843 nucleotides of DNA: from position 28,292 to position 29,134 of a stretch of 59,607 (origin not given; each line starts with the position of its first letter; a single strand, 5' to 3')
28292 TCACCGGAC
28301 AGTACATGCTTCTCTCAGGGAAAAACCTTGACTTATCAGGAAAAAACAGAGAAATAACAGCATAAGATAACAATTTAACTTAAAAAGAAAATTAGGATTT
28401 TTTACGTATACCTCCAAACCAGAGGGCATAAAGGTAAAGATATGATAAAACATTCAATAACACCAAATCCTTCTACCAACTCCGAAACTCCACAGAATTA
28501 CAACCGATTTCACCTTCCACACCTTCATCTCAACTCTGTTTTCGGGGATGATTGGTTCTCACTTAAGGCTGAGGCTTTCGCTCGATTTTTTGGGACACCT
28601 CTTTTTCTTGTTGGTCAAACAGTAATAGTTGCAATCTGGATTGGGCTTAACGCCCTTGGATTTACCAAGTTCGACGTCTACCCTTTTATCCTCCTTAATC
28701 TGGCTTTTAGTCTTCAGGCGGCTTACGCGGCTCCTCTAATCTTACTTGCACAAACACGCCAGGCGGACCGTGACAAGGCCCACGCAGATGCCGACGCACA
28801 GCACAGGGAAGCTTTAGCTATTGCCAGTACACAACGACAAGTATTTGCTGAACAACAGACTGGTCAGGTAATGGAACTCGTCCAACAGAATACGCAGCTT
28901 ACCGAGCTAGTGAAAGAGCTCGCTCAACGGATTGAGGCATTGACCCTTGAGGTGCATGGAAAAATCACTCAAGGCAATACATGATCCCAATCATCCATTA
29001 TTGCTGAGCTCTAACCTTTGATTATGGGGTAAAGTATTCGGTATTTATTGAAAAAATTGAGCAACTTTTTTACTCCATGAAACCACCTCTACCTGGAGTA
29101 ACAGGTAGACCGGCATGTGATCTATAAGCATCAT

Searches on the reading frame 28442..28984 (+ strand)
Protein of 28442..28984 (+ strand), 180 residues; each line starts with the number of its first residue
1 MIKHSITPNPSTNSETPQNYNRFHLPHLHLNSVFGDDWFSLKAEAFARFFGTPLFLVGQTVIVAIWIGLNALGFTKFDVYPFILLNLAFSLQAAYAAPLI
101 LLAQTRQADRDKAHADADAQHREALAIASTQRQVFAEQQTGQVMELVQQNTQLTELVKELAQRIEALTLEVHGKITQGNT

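Call 69: search_protein_families(library=pfam, proteins=[window:28442-28984:+], max_evalue=0.001)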
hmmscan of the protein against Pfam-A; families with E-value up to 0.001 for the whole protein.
window:28442-28984:+ (180 aa): 1 family
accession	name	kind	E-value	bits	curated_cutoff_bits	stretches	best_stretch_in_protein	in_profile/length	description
PF06210.16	DUF1003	-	1.3e-24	86.8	27.4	1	50-123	1-76/103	Protein of unknown function (DUF1003)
